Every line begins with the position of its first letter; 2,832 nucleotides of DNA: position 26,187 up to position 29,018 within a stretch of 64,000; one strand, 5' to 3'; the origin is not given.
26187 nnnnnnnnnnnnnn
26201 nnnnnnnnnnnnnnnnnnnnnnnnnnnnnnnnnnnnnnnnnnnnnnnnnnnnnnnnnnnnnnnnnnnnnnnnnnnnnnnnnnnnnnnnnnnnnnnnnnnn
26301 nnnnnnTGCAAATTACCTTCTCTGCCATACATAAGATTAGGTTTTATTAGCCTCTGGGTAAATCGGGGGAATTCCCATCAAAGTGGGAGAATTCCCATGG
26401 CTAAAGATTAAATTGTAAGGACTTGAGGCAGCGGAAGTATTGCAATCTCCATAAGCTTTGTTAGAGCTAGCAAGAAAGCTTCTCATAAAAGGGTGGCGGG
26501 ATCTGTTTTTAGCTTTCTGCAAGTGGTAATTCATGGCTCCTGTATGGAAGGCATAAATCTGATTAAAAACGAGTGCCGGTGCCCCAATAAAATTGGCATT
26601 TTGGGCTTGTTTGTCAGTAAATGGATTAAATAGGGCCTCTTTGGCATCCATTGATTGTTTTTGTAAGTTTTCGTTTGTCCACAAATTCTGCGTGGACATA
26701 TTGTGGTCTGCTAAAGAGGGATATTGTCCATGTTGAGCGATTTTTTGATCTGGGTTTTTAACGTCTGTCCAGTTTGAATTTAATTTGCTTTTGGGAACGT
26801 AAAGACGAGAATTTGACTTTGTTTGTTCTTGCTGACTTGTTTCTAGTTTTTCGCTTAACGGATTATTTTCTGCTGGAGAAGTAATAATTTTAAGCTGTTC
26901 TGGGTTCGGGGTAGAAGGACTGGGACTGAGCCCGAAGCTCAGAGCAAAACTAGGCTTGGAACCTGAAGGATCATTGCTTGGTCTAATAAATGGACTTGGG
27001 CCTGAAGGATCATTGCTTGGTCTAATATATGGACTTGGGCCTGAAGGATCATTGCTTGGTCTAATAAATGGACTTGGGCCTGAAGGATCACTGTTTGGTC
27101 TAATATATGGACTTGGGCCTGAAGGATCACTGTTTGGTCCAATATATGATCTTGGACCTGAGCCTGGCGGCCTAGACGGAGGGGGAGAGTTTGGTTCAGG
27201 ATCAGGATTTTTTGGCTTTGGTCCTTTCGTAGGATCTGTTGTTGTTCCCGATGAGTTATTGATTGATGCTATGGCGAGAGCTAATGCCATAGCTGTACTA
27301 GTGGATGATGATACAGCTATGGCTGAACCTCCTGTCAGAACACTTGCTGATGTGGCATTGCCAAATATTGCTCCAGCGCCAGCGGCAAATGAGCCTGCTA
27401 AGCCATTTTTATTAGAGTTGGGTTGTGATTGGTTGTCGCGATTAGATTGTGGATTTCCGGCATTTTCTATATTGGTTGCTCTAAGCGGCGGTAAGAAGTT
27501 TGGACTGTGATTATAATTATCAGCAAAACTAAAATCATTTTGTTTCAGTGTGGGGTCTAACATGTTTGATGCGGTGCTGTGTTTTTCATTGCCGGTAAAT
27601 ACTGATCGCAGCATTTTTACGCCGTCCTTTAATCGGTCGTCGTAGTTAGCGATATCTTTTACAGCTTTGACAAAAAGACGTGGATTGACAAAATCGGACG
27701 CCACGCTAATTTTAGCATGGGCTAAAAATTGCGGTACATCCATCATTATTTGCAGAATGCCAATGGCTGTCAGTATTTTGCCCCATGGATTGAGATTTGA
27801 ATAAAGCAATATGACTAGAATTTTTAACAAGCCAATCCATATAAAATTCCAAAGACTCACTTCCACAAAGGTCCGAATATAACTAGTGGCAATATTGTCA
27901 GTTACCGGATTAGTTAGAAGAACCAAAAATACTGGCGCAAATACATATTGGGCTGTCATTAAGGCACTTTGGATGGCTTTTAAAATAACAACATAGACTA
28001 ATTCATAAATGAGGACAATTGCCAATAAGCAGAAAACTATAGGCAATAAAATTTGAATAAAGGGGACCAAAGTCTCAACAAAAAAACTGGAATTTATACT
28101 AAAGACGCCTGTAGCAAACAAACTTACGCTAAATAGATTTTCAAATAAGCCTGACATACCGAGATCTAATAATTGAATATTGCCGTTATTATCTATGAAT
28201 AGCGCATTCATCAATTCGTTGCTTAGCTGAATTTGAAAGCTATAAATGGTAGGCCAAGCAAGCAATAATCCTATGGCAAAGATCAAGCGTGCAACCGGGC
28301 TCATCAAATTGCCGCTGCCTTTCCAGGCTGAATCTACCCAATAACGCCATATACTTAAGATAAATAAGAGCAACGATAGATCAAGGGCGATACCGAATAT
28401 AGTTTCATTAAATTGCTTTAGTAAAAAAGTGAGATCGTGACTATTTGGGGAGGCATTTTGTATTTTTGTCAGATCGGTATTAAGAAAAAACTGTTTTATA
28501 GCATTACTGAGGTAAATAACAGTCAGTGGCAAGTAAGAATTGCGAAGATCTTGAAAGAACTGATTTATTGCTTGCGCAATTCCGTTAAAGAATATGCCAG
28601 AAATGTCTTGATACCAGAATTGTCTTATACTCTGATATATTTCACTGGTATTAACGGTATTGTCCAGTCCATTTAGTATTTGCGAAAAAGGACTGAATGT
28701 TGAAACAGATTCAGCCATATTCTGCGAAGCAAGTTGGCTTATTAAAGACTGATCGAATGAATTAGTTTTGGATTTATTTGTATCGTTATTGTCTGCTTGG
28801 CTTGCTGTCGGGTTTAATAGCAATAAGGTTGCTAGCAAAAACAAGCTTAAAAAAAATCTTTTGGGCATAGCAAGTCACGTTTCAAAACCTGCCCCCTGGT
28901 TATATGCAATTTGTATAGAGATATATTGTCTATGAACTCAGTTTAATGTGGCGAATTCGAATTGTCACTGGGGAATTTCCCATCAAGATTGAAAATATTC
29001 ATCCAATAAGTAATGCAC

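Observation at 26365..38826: Rare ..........-type palindromes mark the 5' regions of the T4SS-like operon and both secreted-protein operons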

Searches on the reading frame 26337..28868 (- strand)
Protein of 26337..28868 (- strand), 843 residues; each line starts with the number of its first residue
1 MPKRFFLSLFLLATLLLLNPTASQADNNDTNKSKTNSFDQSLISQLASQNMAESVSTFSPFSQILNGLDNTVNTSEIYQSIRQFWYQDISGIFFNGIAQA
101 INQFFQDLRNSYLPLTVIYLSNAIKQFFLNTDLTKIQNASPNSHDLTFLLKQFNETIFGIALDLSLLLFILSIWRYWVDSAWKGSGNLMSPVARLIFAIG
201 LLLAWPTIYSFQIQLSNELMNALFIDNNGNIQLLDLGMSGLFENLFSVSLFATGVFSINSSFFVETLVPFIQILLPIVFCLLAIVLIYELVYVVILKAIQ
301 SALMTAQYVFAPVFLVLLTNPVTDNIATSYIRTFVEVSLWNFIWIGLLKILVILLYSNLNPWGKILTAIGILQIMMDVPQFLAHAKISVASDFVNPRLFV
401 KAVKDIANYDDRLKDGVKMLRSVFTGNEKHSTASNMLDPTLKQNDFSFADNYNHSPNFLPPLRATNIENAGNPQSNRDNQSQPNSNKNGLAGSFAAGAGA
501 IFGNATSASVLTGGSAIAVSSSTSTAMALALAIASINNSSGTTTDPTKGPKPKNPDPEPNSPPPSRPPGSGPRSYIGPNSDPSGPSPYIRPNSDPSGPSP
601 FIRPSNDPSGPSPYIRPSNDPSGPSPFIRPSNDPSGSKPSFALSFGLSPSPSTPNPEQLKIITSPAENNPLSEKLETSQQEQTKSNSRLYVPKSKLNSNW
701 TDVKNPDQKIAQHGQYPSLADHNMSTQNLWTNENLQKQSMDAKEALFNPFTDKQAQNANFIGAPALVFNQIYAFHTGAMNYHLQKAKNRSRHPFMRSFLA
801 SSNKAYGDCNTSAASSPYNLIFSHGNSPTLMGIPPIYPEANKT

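Call 11: search_protein_families(library=pfam, proteins=[window:26337-28868:-], max_evalue=0.01)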
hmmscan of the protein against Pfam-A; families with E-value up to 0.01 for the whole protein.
window:26337-28868:- (843 aa): 0 families

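Call 14: find_homologous_proteins(query=window:26337-28868:-)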
Query window:26337-28868:- (843 aa): 74 proteins with E <= 0.001 among 8000 candidates.
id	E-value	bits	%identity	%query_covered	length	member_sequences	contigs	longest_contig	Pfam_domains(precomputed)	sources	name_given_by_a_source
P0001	0.0e+0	1879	100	100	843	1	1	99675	-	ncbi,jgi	-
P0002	0.0e+0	1141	62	100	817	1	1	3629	-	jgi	jgi:hypothetical protein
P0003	4.2e-247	841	63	76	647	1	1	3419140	-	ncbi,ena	-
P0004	2.1e-199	683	45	100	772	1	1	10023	-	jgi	jgi:hypothetical protein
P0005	2.1e-183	630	42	99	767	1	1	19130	-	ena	-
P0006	4.0e-163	563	48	67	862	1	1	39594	-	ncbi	-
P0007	2.9e-148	514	63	5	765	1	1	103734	-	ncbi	-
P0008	6.6e-107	377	47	47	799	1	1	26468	-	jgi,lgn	-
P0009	1.2e-97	347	39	69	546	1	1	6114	-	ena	-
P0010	2.6e-94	335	44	49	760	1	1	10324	-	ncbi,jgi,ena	jgi:hypothetical protein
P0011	4.7e-85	305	38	45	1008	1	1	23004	-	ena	-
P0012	2.9e-82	296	40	46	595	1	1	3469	-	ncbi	ncbi:MAG TPA: hypothetical protein V6C72_16530, partial [Chroococcales cyanobacterium]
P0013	3.8e-82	295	36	47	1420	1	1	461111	-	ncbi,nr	ncbi:MAG: NADH dehydrogenase subunit 6 [Candidatus Obscuribacterales bacterium]|nr:NADH dehydrogenas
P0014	6.2e-82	295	36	51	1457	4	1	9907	-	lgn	-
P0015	1.4e-81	293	41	43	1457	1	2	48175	-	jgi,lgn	-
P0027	4.8e-79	285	36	63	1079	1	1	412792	-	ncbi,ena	-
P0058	1.5e-71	260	42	42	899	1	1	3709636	-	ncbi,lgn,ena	-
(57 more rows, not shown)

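Call 17: find_encoding_contigs(protein=P0003, flank=10000, max_places=3)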
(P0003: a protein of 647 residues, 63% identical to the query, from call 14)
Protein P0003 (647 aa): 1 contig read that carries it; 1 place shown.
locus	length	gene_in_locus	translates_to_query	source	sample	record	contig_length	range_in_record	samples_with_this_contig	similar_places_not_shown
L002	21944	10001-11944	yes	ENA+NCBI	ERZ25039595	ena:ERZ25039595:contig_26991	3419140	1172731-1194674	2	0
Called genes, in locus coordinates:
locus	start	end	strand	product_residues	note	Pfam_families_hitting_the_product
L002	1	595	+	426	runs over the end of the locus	PF05496:RuvB_N, PF20720:nSTAND3 (weak), PF00004:AAA, PF07728:AAA_5 (weak), PF13173:AAA_14, PF13207:AAA_17 (weak), PF16193:AAA_assoc_2, PF12002:MgsA_C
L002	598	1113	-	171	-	-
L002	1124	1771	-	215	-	-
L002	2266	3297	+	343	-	-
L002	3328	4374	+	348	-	-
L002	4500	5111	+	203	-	-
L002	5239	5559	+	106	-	-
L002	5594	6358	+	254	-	-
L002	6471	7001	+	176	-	-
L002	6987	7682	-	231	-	PF00702:Hydrolase, PF13419:HAD_2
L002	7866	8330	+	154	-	PF04073:tRNA_edit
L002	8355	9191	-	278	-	PF05014:Nuc_deoxyrib_tr (faint)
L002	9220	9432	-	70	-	-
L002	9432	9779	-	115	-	-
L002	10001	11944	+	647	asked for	-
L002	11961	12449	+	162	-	-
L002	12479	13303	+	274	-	PF09986:DUF2225 (faint)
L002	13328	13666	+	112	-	-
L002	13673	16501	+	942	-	PF19044:P-loop_TraG, PF12846:AAA_10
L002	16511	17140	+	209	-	-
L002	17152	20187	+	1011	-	PF02534:T4SS-DNA_transf, PF12696:TraG-D_C (weak)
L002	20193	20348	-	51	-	-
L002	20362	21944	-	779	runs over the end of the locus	-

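Call 18: find_encoding_contigs(protein=P0006, flank=10000, max_places=3)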
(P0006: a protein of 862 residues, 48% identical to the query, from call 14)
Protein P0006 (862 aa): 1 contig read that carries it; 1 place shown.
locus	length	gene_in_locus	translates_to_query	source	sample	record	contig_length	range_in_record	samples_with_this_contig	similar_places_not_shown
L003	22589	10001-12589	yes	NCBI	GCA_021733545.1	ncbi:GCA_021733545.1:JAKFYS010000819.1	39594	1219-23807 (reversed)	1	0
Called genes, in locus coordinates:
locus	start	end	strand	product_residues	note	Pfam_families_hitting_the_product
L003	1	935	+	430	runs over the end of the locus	PF05496:RuvB_N, PF20720:nSTAND3 (faint), PF00004:AAA, PF07728:AAA_5 (faint), PF13173:AAA_14, PF16193:AAA_assoc_2, PF12002:MgsA_C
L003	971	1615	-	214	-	-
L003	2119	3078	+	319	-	-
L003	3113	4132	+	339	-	-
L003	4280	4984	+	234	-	-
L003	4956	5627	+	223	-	-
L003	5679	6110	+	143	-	-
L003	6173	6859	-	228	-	PF00702:Hydrolase, PF13419:HAD_2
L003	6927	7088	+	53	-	-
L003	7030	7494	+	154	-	PF04073:tRNA_edit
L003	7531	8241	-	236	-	PF23564:EF-hand_FSTL1 (faint), PF00036:EF-hand_1 (faint), PF13405:EF-hand_6 (faint), PF13499:EF-hand_7 (faint), PF13202:EF-hand_5 (faint)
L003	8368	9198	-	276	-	-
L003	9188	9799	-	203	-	-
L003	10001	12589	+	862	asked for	-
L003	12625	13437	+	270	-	PF09986:DUF2225 (faint)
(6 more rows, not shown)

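Call 19: find_encoding_contigs(protein=P0007, flank=10000, max_places=3)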
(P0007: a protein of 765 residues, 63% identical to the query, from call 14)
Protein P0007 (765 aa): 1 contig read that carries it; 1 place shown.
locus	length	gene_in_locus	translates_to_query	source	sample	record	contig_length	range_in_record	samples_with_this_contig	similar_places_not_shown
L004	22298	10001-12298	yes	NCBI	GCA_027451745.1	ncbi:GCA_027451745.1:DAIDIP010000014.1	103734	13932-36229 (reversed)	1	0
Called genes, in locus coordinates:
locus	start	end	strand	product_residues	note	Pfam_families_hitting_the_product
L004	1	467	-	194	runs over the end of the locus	-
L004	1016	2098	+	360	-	-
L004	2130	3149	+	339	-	-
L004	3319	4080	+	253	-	-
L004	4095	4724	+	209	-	-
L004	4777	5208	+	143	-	-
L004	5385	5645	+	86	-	PF13546:DDE_5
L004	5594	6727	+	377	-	PF13546:DDE_5, PF01609:DDE_Tnp_1, PF13701:DDE_Tnp_1_4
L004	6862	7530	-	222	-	PF00702:Hydrolase, PF13419:HAD_2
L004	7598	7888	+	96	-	PF05015:HigB-like_toxin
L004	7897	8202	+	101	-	PF13560:HTH_31 (weak), PF01381:HTH_3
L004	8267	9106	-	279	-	-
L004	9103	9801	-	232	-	-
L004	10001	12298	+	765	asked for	-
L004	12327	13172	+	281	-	-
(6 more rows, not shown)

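Call 23: find_encoding_contigs(protein=P0005, flank=10000, max_places=2)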
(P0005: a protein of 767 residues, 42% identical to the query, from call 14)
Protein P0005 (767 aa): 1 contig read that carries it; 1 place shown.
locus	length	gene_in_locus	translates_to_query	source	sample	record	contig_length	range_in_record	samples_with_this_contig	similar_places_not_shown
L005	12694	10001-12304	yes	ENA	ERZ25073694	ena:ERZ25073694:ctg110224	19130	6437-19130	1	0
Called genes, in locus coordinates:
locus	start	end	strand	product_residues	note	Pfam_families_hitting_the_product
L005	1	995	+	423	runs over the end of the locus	PF05496:RuvB_N, PF13191:AAA_16 (faint), PF20720:nSTAND3 (faint), PF00004:AAA, PF07728:AAA_5 (weak), PF13173:AAA_14, PF16193:AAA_assoc_2, PF12002:MgsA_C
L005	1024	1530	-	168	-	-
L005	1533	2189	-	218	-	-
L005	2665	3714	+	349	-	-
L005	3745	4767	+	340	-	-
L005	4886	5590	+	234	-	-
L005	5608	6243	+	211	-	-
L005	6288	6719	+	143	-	-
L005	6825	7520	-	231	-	PF00702:Hydrolase, PF13419:HAD_2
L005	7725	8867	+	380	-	-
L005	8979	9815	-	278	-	PF05014:Nuc_deoxyrib_tr (weak)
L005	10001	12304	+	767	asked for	-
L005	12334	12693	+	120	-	?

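Call 24: find_encoding_contigs(protein=P0013, flank=10000, max_places=2)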
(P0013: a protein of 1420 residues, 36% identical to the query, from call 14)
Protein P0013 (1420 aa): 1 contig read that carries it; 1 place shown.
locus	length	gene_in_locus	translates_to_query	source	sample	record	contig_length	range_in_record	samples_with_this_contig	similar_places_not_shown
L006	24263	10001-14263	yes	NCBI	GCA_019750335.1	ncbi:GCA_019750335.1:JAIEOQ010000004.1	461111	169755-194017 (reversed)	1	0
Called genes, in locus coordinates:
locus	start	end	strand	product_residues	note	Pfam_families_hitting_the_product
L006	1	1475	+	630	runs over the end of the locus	PF00633:HHH (faint), PF01541:GIY-YIG (weak), PF27096:UvrC_M, PF02151:UVR, PF22920:UvrC_RNaseH, PF08459:UvrC_RNaseH_dom, PF12826:HHH_2, PF14520:HHH_5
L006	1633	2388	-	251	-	PF19570:DUF6088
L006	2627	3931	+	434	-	PF05496:RuvB_N, PF13191:AAA_16 (faint), PF13401:AAA_22 (faint), PF20720:nSTAND3 (weak), PF00004:AAA, PF13173:AAA_14 (weak), PF16193:AAA_assoc_2, PF12002:MgsA_C, +1 more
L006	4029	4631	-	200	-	-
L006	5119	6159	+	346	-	PF00756:Esterase (weak), PF10503:Esterase_PHB (weak)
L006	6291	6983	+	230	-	-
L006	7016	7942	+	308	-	-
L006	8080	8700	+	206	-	-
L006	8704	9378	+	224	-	-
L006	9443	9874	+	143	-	-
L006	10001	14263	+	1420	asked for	-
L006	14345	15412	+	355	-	-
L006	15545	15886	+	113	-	-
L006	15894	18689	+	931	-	PF12846:AAA_10, PF19044:P-loop_TraG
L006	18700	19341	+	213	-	-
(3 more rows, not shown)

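Call 25: find_encoding_contigs(protein=P0058, flank=10000, max_places=2)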
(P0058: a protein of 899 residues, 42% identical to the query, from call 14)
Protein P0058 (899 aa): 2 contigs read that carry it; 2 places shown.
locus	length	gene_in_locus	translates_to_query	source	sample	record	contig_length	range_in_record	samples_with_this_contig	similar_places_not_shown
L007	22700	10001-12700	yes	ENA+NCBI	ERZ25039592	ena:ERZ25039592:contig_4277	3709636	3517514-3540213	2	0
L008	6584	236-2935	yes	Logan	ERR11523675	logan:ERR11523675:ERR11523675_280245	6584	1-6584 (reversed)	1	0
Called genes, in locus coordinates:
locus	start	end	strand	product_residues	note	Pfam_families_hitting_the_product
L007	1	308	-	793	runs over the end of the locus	PF00069:Pkinase, PF07714:PK_Tyr_Ser-Thr, PF14531:Kinase-like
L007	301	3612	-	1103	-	PF00069:Pkinase, PF07714:PK_Tyr_Ser-Thr, PF01636:APH (faint)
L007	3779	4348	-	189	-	-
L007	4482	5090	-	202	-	-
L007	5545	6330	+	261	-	-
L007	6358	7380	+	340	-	-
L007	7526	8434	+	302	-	-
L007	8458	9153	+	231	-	-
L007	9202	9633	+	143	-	-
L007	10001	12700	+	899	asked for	-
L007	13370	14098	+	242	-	-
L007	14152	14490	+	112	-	-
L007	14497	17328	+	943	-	PF19044:P-loop_TraG, PF12846:AAA_10 (faint)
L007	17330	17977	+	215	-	-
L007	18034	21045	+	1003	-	PF02534:T4SS-DNA_transf, PF12696:TraG-D_C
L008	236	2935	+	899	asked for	-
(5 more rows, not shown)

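Call 26: find_encoding_contigs(protein=P0027, flank=10000, max_places=2)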
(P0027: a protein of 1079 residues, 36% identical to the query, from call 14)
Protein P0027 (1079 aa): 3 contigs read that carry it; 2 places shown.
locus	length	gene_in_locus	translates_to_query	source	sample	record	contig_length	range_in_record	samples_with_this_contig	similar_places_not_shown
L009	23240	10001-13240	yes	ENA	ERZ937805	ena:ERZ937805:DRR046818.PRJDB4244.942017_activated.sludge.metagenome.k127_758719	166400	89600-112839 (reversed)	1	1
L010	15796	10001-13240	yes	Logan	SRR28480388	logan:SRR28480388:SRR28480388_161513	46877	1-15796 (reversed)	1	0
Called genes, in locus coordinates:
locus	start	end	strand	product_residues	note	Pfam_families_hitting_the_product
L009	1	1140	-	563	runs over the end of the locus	PF00561:Abhydrolase_1, PF12146:Hydrolase_4, PF12697:Abhydrolase_6, PF14326:DUF4384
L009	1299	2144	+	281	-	PF14326:DUF4384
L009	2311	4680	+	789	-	PF00656:Peptidase_C14, PF01650:Peptidase_C13 (weak), PF17874:TPR_MalT (faint), PF07719:TPR_2 (faint), PF13431:TPR_17 (weak), PF13432:TPR_16 (weak), PF14559:TPR_19, PF13414:TPR_11 (weak), +9 more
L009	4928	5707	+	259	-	PF06691:DUF1189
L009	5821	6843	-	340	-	-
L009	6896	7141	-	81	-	-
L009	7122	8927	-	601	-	-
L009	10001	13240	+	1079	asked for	-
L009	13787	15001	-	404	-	PF02113:Peptidase_S13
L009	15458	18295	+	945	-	PF01476:LysM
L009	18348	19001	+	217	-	-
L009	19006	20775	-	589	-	PF00012:HSP70, PF06723:MreB_Mbl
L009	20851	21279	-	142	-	PF10604:Polyketide_cyc2 (weak)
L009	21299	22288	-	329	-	PF03446:NAD_binding_2, PF00393:6PGD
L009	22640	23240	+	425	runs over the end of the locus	PF00201:UDPGT, PF06722:EryCIII-like_C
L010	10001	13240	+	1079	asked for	-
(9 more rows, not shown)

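Call 35: find_related_loci(query=A1, collection=genome_contigs, flank=10000)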
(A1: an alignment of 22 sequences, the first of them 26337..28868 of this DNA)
Query A1 (843 aa) in genome_contigs; peptide patterns used: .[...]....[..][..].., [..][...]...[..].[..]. (x = any residue, [..] = any of these).
142 stretches matched a pattern; 90 encode a relative of the query (tblastn E <= 1e-3); the best 80 are kept; 80 distinct loci.
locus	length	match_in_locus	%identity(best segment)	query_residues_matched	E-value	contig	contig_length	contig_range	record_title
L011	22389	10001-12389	63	20-843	0e+0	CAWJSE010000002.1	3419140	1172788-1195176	MAG: Candidatus Melainabacteria bacterium isolate MFD09671.bin.4.117 genome assembly, contig: contig_26991, whole genome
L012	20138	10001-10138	63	797-842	2e-11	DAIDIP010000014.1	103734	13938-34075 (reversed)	MAG TPA_asm: Candidatus Melainabacteria bacterium isolate clean16 NODE_14_length_103734_cov_46.975322, whole genome shot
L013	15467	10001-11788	33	42-651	6e-87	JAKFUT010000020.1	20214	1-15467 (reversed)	MAG: Candidatus Obscuribacterales bacterium isolate D1_Bin_4 D1_0001930, whole genome shotgun sequence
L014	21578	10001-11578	35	64-610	1e-85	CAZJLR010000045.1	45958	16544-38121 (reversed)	MAG TPA_asm: uncultured Candidatus Obscuribacterales bacterium isolate SRP262948_co1_150 genome assembly, contig: NODE_7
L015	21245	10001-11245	39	42-441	5e-85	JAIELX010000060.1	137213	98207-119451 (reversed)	MAG: Candidatus Obscuribacterales bacterium isolate co.spades.CONCOCT.1kb_130 c_000000000025, whole genome shotgun seque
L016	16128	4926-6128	38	17-399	6e-84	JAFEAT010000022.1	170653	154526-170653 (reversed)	MAG: Cyanobacteria bacterium SZAS-4 CYAN-TMP-2__22__length-170653, whole genome shotgun sequence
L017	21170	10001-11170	38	19-398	9e-84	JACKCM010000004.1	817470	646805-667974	MAG: Candidatus Obscuribacterales bacterium isolate HK-STAS-CYAN-1 HK-STAS-CYAN-1_4, whole genome shotgun sequence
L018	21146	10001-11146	38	41-403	2e-83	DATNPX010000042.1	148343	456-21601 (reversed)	MAG TPA_asm: Oculatellaceae cyanobacterium isolate SMAG_U16492 k141_63214, whole genome shotgun sequence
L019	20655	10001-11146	38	41-403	9e-84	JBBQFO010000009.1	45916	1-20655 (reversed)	MAG: Candidatus Obscuribacterales bacterium isolate Co_metawrap_1026 Cmw_1026_k141_4111390_length_45916_cov_9.9992, whol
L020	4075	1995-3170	40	69-442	7e-84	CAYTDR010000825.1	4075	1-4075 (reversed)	MAG TPA_asm: uncultured Candidatus Obscuribacterales bacterium isolate SRP302895_co1_402 genome assembly, contig: NODE_4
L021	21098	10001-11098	41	42-405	9e-83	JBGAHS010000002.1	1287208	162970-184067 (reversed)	MAG: Candidatus Obscuribacteraceae bacterium isolate MAG_MBR_H125.54 MBRH125-54_opera_contig_11, whole genome shotgun se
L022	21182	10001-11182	40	18-403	2e-82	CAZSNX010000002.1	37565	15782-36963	MAG TPA_asm: uncultured Candidatus Obscuribacterales bacterium isolate SRP287453_co1_156 genome assembly, contig: NODE_1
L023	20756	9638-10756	38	41-403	3e-82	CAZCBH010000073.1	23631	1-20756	MAG TPA_asm: uncultured Candidatus Obscuribacterales bacterium isolate SRP329715_co1_382 genome assembly, contig: NODE_3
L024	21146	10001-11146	38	41-403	1e-82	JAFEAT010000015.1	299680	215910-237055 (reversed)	MAG: Cyanobacteria bacterium SZAS-4 CYAN-TMP-2__15__length-299680, whole genome shotgun sequence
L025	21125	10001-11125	40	41-399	4e-82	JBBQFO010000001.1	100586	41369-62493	MAG: Candidatus Obscuribacterales bacterium isolate Co_metawrap_1026 Cmw_1026_k141_7746351_length_100586_cov_9.0000, who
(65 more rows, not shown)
